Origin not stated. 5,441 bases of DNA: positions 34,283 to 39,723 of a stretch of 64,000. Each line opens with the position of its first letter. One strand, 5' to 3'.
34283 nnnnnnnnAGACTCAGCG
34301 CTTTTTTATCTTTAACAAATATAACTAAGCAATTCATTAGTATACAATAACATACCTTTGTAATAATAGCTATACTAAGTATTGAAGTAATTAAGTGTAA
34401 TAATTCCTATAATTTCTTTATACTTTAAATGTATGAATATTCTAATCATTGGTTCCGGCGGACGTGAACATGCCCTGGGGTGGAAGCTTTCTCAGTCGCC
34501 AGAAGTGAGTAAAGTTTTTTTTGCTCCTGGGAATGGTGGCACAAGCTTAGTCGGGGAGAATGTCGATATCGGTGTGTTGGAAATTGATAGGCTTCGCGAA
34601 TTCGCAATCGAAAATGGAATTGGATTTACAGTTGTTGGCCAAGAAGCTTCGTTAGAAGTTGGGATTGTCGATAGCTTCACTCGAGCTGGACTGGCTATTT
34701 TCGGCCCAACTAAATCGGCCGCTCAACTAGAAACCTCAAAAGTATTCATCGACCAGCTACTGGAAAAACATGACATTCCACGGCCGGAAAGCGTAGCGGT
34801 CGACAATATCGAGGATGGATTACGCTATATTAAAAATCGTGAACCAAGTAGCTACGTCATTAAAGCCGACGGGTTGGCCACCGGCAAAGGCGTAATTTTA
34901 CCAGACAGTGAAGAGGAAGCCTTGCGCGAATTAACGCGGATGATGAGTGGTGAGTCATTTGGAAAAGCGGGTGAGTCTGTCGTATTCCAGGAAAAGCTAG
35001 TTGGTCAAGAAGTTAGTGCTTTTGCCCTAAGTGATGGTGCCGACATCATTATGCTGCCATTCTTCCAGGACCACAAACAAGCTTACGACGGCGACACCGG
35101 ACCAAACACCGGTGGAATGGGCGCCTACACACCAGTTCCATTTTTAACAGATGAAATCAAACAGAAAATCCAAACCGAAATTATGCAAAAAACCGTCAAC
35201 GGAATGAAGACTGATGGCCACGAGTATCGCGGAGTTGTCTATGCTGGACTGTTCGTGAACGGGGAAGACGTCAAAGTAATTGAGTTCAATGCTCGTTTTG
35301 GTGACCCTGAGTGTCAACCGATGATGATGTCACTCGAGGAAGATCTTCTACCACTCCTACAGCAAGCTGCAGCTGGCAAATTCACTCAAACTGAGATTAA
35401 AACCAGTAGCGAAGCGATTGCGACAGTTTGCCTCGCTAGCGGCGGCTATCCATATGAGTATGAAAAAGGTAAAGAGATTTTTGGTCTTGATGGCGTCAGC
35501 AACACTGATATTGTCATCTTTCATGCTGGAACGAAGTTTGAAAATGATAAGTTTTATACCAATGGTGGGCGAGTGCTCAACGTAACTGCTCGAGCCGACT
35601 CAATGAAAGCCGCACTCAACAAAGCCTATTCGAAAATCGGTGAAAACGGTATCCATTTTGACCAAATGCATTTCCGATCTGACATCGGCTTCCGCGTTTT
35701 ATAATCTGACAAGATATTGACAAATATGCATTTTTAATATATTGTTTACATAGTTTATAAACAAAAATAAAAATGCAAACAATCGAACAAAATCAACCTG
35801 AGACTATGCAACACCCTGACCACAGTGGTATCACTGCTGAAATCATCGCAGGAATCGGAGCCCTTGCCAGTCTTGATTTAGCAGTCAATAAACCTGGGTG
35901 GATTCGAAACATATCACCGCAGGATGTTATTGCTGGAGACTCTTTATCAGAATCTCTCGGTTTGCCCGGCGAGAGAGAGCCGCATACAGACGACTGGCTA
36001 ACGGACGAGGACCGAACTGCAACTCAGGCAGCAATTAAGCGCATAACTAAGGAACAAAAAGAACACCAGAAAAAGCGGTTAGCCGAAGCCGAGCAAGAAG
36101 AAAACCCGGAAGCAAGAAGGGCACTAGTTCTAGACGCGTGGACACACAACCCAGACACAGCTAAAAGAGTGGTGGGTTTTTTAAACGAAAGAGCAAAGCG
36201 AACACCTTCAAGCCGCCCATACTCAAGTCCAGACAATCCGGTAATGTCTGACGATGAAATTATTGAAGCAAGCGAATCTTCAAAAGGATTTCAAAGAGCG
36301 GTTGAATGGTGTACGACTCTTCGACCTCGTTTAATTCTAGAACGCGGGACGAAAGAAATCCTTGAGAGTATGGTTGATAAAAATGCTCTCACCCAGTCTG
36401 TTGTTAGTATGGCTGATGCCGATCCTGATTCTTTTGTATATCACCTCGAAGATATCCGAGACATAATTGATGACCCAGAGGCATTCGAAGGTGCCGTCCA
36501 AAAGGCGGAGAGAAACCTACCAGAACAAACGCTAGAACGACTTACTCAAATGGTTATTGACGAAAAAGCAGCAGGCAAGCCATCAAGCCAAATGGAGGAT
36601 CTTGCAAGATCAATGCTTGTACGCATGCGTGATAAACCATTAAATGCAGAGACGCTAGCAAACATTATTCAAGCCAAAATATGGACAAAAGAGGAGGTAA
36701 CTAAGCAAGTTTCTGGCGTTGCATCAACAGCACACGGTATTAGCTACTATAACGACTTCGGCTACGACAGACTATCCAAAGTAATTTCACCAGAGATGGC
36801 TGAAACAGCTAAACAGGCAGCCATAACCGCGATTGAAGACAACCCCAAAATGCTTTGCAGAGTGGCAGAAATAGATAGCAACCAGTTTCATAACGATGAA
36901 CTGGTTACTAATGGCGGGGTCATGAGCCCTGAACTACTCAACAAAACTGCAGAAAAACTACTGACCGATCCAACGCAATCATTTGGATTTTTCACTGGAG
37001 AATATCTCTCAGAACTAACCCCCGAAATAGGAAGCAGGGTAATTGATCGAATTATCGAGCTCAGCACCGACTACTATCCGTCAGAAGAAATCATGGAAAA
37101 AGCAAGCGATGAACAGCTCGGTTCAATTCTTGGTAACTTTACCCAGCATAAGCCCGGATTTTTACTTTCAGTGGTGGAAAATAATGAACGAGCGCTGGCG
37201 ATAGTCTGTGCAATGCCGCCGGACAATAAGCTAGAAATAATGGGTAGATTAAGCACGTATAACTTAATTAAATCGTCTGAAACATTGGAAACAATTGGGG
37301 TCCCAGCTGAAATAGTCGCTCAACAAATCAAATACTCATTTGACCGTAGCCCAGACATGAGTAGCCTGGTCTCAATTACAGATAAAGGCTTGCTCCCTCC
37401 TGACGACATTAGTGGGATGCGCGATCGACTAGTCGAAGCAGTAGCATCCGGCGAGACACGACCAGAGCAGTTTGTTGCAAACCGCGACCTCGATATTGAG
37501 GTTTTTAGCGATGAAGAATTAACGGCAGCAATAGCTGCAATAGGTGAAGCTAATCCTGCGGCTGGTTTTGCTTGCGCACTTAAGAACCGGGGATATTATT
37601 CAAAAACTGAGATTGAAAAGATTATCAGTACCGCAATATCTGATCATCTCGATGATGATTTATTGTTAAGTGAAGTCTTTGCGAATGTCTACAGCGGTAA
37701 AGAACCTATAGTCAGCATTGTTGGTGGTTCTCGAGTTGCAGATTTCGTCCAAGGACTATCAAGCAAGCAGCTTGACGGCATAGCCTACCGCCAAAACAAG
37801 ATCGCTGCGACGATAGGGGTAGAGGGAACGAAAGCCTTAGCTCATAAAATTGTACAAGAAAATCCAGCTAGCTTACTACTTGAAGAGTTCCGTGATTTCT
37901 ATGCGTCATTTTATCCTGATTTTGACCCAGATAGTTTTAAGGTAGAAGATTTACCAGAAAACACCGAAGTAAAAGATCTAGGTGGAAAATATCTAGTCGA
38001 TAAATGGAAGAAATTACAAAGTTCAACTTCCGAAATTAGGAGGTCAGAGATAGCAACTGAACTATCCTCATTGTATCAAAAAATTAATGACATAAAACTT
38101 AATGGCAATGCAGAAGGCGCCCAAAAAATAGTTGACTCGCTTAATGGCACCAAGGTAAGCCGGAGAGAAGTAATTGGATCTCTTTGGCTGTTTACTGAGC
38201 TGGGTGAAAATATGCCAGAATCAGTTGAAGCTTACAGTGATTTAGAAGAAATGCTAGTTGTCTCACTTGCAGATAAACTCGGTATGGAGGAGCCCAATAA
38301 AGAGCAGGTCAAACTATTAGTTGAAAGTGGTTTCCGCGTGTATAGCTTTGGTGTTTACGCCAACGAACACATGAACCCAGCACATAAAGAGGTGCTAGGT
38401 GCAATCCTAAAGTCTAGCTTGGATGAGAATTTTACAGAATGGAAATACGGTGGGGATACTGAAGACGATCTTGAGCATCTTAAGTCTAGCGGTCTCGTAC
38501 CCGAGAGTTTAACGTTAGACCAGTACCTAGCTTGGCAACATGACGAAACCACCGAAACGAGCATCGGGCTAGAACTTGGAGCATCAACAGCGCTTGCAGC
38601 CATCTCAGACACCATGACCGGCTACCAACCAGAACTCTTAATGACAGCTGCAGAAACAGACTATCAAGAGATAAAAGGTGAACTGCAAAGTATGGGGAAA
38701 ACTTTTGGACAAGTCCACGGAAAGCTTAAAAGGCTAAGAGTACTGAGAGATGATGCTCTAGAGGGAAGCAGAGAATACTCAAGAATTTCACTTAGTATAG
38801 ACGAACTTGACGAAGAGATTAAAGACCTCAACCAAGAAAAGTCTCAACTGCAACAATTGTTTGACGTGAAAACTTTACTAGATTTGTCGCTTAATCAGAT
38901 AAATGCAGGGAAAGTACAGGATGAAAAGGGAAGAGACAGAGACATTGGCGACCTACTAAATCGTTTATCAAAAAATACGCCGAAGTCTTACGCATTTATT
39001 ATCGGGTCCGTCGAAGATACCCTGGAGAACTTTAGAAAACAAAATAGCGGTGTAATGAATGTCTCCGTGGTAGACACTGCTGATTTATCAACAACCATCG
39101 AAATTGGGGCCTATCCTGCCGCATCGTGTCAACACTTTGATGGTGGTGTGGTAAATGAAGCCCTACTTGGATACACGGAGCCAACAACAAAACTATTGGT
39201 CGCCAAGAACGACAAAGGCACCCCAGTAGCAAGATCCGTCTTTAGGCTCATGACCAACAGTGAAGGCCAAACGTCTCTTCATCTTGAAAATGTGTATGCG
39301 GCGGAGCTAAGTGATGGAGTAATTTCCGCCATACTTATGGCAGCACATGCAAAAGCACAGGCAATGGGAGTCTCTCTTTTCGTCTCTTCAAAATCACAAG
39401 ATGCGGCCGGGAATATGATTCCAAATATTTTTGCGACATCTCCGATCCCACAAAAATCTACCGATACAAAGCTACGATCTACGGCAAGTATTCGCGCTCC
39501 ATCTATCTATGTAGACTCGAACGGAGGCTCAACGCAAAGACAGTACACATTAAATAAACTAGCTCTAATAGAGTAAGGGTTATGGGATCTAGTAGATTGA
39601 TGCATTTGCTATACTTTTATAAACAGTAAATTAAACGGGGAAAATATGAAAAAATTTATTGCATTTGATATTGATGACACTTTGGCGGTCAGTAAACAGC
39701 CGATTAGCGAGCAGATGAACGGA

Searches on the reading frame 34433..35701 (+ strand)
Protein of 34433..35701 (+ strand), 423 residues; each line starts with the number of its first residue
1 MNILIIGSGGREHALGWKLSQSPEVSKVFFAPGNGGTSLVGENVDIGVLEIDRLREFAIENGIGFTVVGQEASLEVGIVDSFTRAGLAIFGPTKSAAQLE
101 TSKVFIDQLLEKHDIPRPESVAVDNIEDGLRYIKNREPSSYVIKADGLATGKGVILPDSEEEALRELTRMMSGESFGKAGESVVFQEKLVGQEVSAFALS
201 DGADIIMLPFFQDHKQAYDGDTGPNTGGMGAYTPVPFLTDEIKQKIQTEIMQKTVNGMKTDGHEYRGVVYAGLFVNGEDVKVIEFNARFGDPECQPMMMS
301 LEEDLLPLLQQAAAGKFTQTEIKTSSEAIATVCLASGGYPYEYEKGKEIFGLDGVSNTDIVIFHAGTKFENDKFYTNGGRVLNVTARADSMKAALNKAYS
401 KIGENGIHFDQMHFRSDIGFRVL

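Call 13: search_protein_families(library=pfam, proteins=[window:34433-35701:+], max_evalue=0.001)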
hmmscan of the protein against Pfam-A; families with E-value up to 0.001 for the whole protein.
window:34433-35701:+ (423 aa): 4 families
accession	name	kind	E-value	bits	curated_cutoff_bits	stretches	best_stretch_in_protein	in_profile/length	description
PF01071.24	GARS_A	-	9.9e-69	231.5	27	1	101-294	1-194/194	Phosphoribosylglycinamide synthetase, ATP-grasp (A) domain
PF02844.21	GARS_N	-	1.1e-35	122.8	29.5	1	1-100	1-100/100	Phosphoribosylglycinamide synthetase, N domain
PF02843.22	GARS_C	-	3.2e-29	101.6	34.8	1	330-421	2-92/92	Phosphoribosylglycinamide synthetase, C domain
PF02655.19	ATP-grasp_3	-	5.7e-05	23.7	23.2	1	103-290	4-158/160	ATP-grasp domain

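Call 62: list_cluster_members(proteins=[window:34433-35701:+, window:20077-22713:-, window:26487-27791:+, window:8834-11389:-, window:4268-6055:-, window:13474-15000:-, window:43402-45036:+, window:46775-48343:-, window:35773-39573:+, window:32515-33189:-])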
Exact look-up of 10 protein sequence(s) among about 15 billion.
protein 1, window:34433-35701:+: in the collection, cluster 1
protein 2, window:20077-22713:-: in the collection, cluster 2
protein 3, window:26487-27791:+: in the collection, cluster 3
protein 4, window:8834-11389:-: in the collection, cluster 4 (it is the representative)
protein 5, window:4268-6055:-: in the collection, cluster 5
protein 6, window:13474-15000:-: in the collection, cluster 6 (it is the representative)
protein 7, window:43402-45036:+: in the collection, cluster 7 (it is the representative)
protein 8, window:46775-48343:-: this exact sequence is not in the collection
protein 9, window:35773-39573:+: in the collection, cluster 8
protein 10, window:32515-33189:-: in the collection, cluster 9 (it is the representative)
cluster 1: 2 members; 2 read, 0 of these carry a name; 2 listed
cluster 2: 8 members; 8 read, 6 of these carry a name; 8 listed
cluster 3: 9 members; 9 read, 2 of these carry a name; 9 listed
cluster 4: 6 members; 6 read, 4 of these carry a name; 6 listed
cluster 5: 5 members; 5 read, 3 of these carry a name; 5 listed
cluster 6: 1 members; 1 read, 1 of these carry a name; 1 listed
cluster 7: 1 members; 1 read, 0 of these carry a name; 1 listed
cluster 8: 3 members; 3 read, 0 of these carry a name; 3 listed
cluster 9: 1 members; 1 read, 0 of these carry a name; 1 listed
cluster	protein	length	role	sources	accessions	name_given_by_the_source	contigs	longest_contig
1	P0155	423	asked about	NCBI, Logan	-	-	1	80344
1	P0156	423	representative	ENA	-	-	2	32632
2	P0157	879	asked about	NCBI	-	-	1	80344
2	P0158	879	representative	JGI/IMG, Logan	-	valyl-tRNA synthetase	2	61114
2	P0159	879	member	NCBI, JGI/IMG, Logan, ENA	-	valyl-tRNA synthetase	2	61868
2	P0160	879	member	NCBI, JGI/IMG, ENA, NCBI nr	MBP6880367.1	valine--tRNA ligase [Candidatus Saccharibacteria bacterium] | valyl-tRNA synthetase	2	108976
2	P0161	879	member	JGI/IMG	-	valyl-tRNA synthetase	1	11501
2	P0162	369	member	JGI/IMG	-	valyl-tRNA synthetase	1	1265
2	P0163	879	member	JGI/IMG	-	valyl-tRNA synthetase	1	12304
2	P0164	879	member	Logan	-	-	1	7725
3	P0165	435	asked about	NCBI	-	-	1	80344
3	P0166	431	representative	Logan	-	-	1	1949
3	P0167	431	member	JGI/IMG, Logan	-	UDP-N-acetylmuramoyl-L-alanyl-D-glutamate--2,6-diaminopimelate ligase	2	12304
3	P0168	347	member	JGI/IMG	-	UDP-N-acetylmuramoyl-L-alanyl-D-glutamate--2,6-diaminopimelate ligase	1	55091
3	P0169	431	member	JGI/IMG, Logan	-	-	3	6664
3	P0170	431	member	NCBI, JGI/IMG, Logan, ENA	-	-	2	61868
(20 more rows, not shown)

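Call 63: find_encoding_contigs(protein=P0170, flank=10000, max_places=4)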
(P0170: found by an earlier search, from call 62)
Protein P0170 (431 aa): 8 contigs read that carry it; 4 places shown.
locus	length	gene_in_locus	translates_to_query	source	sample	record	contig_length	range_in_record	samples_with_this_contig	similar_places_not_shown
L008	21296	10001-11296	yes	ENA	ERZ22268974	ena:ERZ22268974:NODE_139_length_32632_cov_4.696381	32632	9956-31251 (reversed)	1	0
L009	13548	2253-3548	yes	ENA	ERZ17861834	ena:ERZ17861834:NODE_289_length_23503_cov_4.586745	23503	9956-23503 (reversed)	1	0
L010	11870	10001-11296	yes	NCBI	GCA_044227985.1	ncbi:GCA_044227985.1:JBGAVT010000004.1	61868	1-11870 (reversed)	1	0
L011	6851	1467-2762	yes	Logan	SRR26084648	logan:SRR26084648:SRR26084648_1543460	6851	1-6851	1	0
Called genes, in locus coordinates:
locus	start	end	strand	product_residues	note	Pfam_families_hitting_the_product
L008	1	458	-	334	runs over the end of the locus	PF03706:LPG_synthase_TM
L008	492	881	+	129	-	-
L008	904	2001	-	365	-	PF00586:AIRS (weak), PF02769:AIRS_C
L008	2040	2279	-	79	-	-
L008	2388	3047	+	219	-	-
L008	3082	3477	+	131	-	PF11969:DcpS_C, PF01230:HIT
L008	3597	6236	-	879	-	PF00133:tRNA-synt_1, PF09334:tRNA-synt_1g (weak), PF00133:tRNA-synt_1, PF08264:Anticodon_1, PF10458:Val_tRNA-synt_C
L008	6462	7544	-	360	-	PF02543:Carbam_trans_N (faint), PF00814:TsaD, PF22521:HypF_C_2 (weak)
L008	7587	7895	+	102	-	-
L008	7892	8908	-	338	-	PF02388:FemAB, PF13480:Acetyltransf_6, PF02388:FemAB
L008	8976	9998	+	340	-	PF02388:FemAB, PF04339:FemAB_like (faint), PF02388:FemAB, PF13480:Acetyltransf_6, PF02388:FemAB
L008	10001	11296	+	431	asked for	PF08245:Mur_ligase_M, PF02875:Mur_ligase_C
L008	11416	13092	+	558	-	PF04607:RelA_SpoT (weak)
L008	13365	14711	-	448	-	-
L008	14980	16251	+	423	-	PF02844:GARS_N, PF01071:GARS_A, PF02843:GARS_C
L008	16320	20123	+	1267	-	-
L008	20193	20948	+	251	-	PF08282:Hydrolase_3, PF03332:PMM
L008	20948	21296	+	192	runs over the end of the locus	PF04525:LOR (faint)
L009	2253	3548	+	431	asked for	PF08245:Mur_ligase_M, PF02875:Mur_ligase_C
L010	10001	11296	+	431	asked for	PF08245:Mur_ligase_M, PF02875:Mur_ligase_C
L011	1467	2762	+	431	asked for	PF08245:Mur_ligase_M, PF02875:Mur_ligase_C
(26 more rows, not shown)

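Call 66: search_protein_families(library=pfam, proteins=[L008:11416-13089:+, L008:13368-14711:-], max_evalue=0.1)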
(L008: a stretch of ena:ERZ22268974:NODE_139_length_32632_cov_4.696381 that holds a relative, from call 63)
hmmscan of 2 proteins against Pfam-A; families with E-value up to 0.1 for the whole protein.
L008:11416-13089:+ (558 aa): 1 family
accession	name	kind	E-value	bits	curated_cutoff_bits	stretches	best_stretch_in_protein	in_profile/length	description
PF04607.23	RelA_SpoT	-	1.6e-06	28.8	27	1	338-479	3-111/113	Region found in RelA / SpoT proteins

L008:13368-14711:- (448 aa): 0 families

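Call 69: find_encoding_contigs(protein=P0156, flank=10000, max_places=6)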
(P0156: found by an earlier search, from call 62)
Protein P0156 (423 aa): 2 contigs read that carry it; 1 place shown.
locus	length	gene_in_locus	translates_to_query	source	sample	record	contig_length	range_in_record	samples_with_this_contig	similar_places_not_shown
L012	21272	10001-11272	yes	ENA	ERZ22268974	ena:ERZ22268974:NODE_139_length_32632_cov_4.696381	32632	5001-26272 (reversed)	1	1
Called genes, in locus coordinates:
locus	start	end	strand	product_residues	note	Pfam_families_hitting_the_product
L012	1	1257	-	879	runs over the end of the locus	PF00133:tRNA-synt_1, PF09334:tRNA-synt_1g (weak), PF00133:tRNA-synt_1, PF08264:Anticodon_1, PF10458:Val_tRNA-synt_C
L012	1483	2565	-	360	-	PF02543:Carbam_trans_N (faint), PF00814:TsaD, PF22521:HypF_C_2 (weak)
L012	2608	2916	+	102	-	-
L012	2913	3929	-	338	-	PF02388:FemAB, PF13480:Acetyltransf_6, PF02388:FemAB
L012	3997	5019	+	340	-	PF02388:FemAB, PF04339:FemAB_like (faint), PF02388:FemAB, PF13480:Acetyltransf_6, PF02388:FemAB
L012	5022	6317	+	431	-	PF08245:Mur_ligase_M, PF02875:Mur_ligase_C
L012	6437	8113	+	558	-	PF04607:RelA_SpoT (weak)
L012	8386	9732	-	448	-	-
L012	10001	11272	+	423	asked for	PF02844:GARS_N, PF01071:GARS_A, PF02843:GARS_C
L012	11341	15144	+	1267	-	-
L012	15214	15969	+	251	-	PF08282:Hydrolase_3, PF03332:PMM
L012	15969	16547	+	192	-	PF04525:LOR (faint)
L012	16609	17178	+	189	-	-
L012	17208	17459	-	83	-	PF04226:Transgly_assoc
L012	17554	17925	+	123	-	-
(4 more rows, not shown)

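Call 70: find_encoding_contigs(protein=P0160, flank=10000, max_places=4)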
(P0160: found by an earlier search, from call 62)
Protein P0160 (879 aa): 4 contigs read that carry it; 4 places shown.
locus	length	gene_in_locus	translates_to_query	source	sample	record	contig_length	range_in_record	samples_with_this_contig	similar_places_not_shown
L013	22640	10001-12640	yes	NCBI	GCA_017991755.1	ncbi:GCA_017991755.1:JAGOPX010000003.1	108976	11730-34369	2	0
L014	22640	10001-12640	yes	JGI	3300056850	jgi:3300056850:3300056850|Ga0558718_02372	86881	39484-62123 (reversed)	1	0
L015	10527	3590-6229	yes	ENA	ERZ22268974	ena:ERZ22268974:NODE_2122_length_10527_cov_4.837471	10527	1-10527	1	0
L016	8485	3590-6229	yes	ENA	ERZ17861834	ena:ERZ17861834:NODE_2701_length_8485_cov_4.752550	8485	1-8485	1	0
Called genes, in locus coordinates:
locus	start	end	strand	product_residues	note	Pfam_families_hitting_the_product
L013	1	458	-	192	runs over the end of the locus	PF04525:LOR (weak)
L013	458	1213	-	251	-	PF08282:Hydrolase_3, PF03332:PMM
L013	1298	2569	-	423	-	PF02844:GARS_N, PF01071:GARS_A, PF02655:ATP-grasp_3 (faint), PF02843:GARS_C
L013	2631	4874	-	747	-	PF04607:RelA_SpoT, PF13328:HD_4 (weak), PF01966:HD (weak)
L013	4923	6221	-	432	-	PF08245:Mur_ligase_M, PF02875:Mur_ligase_C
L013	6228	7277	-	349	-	PF04339:FemAB_like (faint), PF02388:FemAB, PF13480:Acetyltransf_6, PF02388:FemAB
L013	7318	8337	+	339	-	PF02388:FemAB (weak), PF13480:Acetyltransf_6, PF02388:FemAB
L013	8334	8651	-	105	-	-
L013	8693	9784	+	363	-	PF02543:Carbam_trans_N (faint), PF00814:TsaD, PF22521:HypF_C_2 (weak)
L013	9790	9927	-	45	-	-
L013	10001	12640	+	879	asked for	PF00133:tRNA-synt_1, PF09334:tRNA-synt_1g (weak), PF13603:tRNA-synt_1_2 (faint), PF00133:tRNA-synt_1, PF08264:Anticodon_1, PF10458:Val_tRNA-synt_C (weak)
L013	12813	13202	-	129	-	PF11969:DcpS_C, PF01230:HIT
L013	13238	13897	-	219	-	-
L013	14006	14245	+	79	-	-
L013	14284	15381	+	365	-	PF00586:AIRS (weak), PF02769:AIRS_C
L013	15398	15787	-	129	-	-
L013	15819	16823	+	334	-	PF03706:LPG_synthase_TM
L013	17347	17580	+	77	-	-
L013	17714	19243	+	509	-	-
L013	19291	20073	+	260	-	PF13175:AAA_15 (faint), PF02463:SMC_N (faint), PF00005:ABC_tran, PF13304:AAA_21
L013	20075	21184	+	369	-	PF12698:ABC2_membrane_3, PF01061:ABC2_membrane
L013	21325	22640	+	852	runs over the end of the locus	PF25021:TEN_NHL (faint), PF01731:Arylesterase (faint), PF08450:SGL (faint), PF15869:TolB_like (faint), PF25174:Beta-prop_THOC3 (faint), PF17170:DUF5128 (weak), PF01436:NHL (weak), PF10282:Lactonase, +1 more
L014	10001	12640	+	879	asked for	PF00133:tRNA-synt_1, PF09334:tRNA-synt_1g (weak), PF13603:tRNA-synt_1_2 (faint), PF00133:tRNA-synt_1, PF08264:Anticodon_1, PF10458:Val_tRNA-synt_C (weak)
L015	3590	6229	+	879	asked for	PF00133:tRNA-synt_1, PF09334:tRNA-synt_1g (weak), PF13603:tRNA-synt_1_2 (faint), PF00133:tRNA-synt_1, PF08264:Anticodon_1, PF10458:Val_tRNA-synt_C (weak)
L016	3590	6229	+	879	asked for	PF00133:tRNA-synt_1, PF09334:tRNA-synt_1g (weak), PF13603:tRNA-synt_1_2 (faint), PF00133:tRNA-synt_1, PF08264:Anticodon_1, PF10458:Val_tRNA-synt_C (weak)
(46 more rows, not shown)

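Call 72: search_protein_families(library=padloc, proteins=[L008:11416-13089:+, L008:13368-14711:-, L013:2634-4874:-], max_evalue=0.01)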
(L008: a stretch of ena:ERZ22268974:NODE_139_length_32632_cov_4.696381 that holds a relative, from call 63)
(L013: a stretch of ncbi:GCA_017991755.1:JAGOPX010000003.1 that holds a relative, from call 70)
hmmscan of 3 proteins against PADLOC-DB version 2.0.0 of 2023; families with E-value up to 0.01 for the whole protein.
L008:11416-13089:+ (558 aa): 0 families

L008:13368-14711:- (448 aa): 0 families

L013:2634-4874:- (747 aa): 0 families

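Call 73: search_protein_families(library=phrogs, proteins=[L008:13368-14711:-], max_evalue=0.001)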
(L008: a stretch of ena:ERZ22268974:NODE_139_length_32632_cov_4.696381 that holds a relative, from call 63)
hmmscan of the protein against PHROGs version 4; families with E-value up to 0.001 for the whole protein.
L008:13368-14711:- (448 aa): 0 families

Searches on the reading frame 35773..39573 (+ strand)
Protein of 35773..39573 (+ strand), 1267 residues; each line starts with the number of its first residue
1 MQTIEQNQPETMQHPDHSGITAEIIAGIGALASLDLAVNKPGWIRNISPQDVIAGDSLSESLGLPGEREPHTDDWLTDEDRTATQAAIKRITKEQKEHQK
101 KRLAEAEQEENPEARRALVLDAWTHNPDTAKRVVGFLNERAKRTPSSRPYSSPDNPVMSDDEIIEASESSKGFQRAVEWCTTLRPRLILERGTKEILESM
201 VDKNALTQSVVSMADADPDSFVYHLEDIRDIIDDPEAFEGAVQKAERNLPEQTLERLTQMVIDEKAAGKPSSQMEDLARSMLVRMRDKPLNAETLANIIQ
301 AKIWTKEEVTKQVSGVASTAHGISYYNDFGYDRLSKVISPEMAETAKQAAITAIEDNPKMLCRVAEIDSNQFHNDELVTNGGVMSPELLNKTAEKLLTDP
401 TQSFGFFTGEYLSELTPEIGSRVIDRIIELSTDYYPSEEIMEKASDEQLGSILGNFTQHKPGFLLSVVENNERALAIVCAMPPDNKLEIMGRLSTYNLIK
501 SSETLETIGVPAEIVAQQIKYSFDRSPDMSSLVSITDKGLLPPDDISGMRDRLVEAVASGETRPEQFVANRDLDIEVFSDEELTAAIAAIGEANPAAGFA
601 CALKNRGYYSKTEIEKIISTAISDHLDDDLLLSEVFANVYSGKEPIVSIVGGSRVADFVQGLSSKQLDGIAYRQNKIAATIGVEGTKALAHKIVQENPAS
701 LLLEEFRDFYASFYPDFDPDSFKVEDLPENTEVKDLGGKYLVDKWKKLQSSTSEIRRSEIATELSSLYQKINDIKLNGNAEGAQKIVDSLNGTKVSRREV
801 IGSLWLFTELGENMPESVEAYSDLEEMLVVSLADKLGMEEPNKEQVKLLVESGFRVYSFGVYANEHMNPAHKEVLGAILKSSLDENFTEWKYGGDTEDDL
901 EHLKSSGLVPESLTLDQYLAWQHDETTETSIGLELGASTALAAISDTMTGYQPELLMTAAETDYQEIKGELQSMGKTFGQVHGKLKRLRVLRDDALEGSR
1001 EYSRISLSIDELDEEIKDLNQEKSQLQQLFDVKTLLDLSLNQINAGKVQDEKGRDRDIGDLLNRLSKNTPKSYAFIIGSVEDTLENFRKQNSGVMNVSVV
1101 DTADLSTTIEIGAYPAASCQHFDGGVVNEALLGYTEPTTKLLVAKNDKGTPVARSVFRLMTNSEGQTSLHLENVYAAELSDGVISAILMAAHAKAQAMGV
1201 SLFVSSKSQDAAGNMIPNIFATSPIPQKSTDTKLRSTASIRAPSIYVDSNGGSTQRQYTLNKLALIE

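Call 13: search_protein_families(library=pfam, proteins=[window:35773-39573:+], max_evalue=0.001)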
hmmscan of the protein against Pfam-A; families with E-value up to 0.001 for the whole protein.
window:35773-39573:+ (1267 aa): 0 families

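Call 66: search_protein_families(library=pfam, proteins=[L008:11416-13089:+, L008:13368-14711:-], max_evalue=0.1)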
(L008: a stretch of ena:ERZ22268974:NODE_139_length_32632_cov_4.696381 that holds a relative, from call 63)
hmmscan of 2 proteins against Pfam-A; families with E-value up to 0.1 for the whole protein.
L008:11416-13089:+ (558 aa): 1 family
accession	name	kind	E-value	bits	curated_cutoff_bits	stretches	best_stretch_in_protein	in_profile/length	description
PF04607.23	RelA_SpoT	-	1.6e-06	28.8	27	1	338-479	3-111/113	Region found in RelA / SpoT proteins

L008:13368-14711:- (448 aa): 0 families

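Call 72: search_protein_families(library=padloc, proteins=[L008:11416-13089:+, L008:13368-14711:-, L013:2634-4874:-], max_evalue=0.01)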
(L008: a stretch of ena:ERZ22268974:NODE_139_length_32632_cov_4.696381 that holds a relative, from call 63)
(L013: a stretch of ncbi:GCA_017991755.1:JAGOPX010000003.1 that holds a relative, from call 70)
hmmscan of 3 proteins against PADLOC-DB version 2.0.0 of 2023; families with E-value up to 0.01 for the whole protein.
L008:11416-13089:+ (558 aa): 0 families

L008:13368-14711:- (448 aa): 0 families

L013:2634-4874:- (747 aa): 0 families

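Call 73: search_protein_families(library=phrogs, proteins=[L008:13368-14711:-], max_evalue=0.001)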
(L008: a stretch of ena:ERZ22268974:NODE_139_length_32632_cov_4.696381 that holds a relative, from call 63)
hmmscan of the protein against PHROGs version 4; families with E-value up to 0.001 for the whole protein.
L008:13368-14711:- (448 aa): 0 families
